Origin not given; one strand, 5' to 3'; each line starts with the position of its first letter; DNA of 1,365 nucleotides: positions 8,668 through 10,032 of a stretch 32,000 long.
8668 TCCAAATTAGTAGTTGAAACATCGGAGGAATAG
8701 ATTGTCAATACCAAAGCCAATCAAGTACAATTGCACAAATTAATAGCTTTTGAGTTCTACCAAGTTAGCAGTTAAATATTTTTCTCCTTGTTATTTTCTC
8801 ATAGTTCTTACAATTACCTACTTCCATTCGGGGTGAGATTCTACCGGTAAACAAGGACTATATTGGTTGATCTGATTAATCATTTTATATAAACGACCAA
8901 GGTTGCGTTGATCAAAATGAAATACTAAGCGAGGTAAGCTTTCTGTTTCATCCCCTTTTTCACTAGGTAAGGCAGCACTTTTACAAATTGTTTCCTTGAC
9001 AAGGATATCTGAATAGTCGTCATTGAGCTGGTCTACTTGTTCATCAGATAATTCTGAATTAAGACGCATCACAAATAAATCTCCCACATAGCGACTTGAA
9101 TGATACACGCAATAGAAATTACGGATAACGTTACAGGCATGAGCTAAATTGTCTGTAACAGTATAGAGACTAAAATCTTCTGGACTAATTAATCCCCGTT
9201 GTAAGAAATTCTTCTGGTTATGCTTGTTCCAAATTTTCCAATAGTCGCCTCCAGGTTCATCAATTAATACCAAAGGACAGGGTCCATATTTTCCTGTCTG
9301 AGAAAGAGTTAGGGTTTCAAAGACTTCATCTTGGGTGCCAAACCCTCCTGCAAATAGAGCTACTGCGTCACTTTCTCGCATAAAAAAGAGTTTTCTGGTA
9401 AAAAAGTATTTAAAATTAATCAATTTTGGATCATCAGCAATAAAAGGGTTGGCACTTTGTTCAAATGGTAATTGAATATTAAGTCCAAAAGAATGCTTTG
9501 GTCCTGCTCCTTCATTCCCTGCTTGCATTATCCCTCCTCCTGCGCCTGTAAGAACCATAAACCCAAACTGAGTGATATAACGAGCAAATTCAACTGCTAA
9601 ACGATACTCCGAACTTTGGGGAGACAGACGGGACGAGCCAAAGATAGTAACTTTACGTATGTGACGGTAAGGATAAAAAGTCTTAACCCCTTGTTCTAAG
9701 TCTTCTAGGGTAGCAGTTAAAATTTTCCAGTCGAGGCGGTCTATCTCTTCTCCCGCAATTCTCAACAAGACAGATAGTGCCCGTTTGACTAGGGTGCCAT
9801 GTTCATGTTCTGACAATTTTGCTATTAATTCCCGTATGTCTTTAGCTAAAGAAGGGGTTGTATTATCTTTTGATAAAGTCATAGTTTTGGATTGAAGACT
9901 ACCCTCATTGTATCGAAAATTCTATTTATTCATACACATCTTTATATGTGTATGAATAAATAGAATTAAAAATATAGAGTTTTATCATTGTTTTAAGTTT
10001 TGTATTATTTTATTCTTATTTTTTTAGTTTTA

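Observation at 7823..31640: Population of long, mismatch-free hairpin inverted repeats with mutually unrelated sequences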

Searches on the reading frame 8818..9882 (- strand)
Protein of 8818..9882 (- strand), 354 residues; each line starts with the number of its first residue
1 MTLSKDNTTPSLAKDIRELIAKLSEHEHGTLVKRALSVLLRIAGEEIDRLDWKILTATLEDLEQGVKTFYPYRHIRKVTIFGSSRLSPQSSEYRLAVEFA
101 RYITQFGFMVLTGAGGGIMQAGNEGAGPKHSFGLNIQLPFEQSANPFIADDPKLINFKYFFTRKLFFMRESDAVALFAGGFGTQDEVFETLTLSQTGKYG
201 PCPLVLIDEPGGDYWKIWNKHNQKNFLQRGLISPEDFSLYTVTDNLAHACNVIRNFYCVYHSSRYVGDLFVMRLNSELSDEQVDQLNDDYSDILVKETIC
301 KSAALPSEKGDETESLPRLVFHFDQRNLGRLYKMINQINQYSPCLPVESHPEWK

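Call 34: find_homologous_proteins(query=window:8818-9882:-, max_evalue=1e-60)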
Query window:8818-9882:- (354 aa): 7899 proteins with E <= 1e-60 among 8000 candidates; the best 120 are listed.
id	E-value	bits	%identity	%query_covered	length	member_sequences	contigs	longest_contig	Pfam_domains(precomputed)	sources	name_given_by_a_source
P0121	3.4e-223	758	93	100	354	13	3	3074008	PF18306.7,PF03641.20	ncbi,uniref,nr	ncbi:MAG: LOG family protein [cyanobacterium endosymbiont of Rhopalodia musculus]|uniref:LOG family 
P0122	3.3e-210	715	88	100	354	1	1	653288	PF18306.7,PF03641.20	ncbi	-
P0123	4.6e-208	708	87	100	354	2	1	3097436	PF18306.7,PF03641.20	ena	-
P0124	2.0e-195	666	82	100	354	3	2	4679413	PF18306.7,PF03641.20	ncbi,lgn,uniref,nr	ncbi:conserved hypothetical protein [Rippkaea orientalis PCC 8801]|uniref:Cytochrome D ubiquinol oxi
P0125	1.7e-181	621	77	100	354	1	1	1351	PF18306.7,PF03641.20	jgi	jgi:uncharacterized protein (TIGR00730 family)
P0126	1.7e-181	621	76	100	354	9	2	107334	PF18306.7,PF03641.20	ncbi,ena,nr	ncbi:MAG: LOG family protein [Crocosphaera sp.]|nr:LOG family protein [Crocosphaera sp.]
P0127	3.0e-181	620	76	100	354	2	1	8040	PF18306.7,PF03641.20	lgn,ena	-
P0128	8.1e-181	618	76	100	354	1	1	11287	PF18306.7,PF03641.20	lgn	-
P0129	8.2e-181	618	77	100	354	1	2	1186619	PF18306.7,PF03641.20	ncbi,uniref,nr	ncbi:LOG family protein [Aphanothece sacrum]|uniref:Cytochrome D ubiquinol oxidase subunit II n=1 Ta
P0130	8.4e-181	618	76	100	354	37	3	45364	PF18306.7,PF03641.20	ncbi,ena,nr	ncbi:MAG: LOG family protein [Crocosphaera sp.]|nr:LOG family protein [Crocosphaera sp.]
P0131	1.1e-179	615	75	100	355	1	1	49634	PF18306.7,PF03641.20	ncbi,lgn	-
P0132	1.5e-179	614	75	100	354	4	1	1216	PF18306.7,PF03641.20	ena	-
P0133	3.9e-179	613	76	100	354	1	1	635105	PF18306.7,PF03641.20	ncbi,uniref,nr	ncbi:LOG family protein [Crocosphaera sp. UHCC 0190]|uniref:LOG family protein n=1 Tax=Crocosphaera 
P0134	6.9e-178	609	75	100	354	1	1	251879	PF18306.7,PF03641.20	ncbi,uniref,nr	ncbi:LOG family protein [Crocosphaera sp. XPORK-15E]|uniref:LOG family protein n=1 Tax=Crocosphaera 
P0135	4.3e-175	600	73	100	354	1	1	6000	PF18306.7,PF03641.20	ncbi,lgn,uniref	ncbi:LOG family protein [Crocosphaera sp. Alani8]|uniref:LOG family protein n=1 Tax=Crocosphaera sp.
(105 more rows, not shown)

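Call 35: find_encoding_contigs(protein=P0121, flank=10000, max_places=6)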
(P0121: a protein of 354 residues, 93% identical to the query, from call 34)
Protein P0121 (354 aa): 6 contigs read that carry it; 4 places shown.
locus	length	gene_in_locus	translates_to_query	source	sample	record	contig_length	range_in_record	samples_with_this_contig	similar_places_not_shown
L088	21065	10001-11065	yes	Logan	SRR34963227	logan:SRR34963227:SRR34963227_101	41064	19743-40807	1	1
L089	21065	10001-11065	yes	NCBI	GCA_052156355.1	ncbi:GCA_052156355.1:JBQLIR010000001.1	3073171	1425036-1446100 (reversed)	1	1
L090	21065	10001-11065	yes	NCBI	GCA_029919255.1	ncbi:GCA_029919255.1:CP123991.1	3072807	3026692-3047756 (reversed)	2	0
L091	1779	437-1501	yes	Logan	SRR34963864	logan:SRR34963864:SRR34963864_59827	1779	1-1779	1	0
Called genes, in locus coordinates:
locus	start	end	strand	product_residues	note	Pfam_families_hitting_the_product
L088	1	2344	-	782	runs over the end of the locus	PF01326:PPDK_N, PF00391:PEP-utilizers, PF02896:PEP-utilizers_C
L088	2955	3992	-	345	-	PF00044:Gp_dh_N, PF02800:Gp_dh_C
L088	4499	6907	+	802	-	PF09364:XFP_N, PF03894:XFP, PF09363:XFP_C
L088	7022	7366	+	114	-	PF04020:Phage_holin_4_2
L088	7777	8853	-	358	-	PF01699:Na_Ca_ex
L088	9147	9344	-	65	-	-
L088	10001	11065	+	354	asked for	PF18306:LDcluster4, PF03641:Lysine_decarbox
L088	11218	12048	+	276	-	PF01790:LGT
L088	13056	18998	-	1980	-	PF01203:T2SSN (faint), PF04357:TamB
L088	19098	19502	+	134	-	-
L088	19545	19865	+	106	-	-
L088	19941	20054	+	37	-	-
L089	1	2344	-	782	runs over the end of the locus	PF01326:PPDK_N, PF00391:PEP-utilizers, PF02896:PEP-utilizers_C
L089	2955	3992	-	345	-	PF00044:Gp_dh_N, PF02800:Gp_dh_C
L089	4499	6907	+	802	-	PF09364:XFP_N, PF03894:XFP, PF09363:XFP_C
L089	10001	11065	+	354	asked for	PF18306:LDcluster4, PF03641:Lysine_decarbox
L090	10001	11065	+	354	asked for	PF18306:LDcluster4, PF03641:Lysine_decarbox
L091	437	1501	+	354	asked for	PF18306:LDcluster4, PF03641:Lysine_decarbox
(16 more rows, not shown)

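Call 36: find_encoding_contigs(protein=P0123, flank=10000, max_places=1)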
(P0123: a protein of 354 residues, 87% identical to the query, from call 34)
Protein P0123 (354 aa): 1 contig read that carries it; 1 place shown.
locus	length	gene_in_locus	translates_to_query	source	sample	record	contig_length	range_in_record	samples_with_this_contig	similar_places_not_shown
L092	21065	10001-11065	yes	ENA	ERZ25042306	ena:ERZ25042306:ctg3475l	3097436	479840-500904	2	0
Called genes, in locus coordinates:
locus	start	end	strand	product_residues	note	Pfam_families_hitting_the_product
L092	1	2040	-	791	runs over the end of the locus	PF01326:PPDK_N, PF00391:PEP-utilizers, PF02896:PEP-utilizers_C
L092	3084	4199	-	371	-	PF00044:Gp_dh_N, PF02800:Gp_dh_C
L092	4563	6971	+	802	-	PF09364:XFP_N, PF03894:XFP, PF09363:XFP_C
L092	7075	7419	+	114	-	PF04020:Phage_holin_4_2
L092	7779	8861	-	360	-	PF01699:Na_Ca_ex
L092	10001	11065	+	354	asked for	PF18306:LDcluster4, PF03641:Lysine_decarbox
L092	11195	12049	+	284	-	PF01790:LGT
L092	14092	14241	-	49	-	-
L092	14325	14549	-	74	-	-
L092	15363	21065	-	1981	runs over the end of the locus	PF04357:TamB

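Call 54: find_related_loci(query=window:8818-9882:-, collection=metagenome_contigs, flank=5000)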
Query window:8818-9882:- (354 aa) in metagenome_contigs; peptide patterns used: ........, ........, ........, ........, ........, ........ (x = any residue, [..] = any of these).
600 stretches matched a pattern (row limit reached: there are more); 466 encode a relative of the query (tblastn E <= 1e-3); the best 80 are kept; 80 distinct loci.
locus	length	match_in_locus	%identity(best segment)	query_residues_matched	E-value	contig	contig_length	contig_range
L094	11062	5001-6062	76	1-354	0e+0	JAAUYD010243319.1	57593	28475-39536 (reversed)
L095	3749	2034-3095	76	1-354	0e+0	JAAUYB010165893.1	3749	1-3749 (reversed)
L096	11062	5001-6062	76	1-354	0e+0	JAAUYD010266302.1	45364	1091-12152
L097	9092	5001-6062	75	1-354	0e+0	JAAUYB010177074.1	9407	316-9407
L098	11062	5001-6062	75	1-354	0e+0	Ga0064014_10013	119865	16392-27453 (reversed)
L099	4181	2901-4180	74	1-354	0e+0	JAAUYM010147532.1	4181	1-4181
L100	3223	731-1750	76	15-354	0e+0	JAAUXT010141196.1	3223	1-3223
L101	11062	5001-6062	76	1-354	0e+0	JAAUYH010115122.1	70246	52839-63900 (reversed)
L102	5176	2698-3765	71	1-354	6e-173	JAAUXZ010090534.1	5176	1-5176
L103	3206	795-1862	69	1-354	1e-172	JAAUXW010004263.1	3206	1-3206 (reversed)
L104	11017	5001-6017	65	16-354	2e-157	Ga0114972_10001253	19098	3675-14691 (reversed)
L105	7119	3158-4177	68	15-354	4e-156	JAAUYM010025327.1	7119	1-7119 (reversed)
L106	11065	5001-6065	65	1-354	1e-155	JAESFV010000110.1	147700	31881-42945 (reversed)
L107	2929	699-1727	64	10-352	3e-163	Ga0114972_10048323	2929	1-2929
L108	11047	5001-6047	64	6-354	2e-154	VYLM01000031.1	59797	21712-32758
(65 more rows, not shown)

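Call 55: find_encoding_contigs(protein=P0124, flank=10000, max_places=1)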
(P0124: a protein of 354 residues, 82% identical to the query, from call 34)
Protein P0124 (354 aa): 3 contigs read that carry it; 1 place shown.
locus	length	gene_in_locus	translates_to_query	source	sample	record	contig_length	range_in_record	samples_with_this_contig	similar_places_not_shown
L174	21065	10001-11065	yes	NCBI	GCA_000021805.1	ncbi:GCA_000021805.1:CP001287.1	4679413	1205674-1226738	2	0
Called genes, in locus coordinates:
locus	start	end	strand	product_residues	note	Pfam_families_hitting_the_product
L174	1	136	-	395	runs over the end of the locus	PF13439:Glyco_transf_4, PF13579:Glyco_trans_4_4 (weak), PF13524:Glyco_trans_1_2 (faint), PF20706:GT4-conflict (weak), PF00534:Glycos_transf_1, PF13692:Glyco_trans_1_4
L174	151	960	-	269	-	PF00535:Glycos_transf_2, PF10111:Glyco_tranf_2_2, PF13641:Glyco_tranf_2_3 (weak)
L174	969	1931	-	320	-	-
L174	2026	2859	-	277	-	PF00149:Metallophos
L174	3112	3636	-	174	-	-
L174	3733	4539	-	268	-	PF02517:Rce1-like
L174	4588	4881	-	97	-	PF02617:ClpS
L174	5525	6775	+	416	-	PF12323:HTH_OrfB_IS605, PF01385:OrfB_IS605, PF07282:Cas12f1-like_TNB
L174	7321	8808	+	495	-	PF02934:GatB_N, PF02637:GatB_Yqey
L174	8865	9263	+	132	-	-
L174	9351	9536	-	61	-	-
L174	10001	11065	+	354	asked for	PF18306:LDcluster4, PF03641:Lysine_decarbox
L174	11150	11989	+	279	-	PF01790:LGT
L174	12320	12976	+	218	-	PF13301:DUF4079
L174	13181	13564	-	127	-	PF00027:cNMP_binding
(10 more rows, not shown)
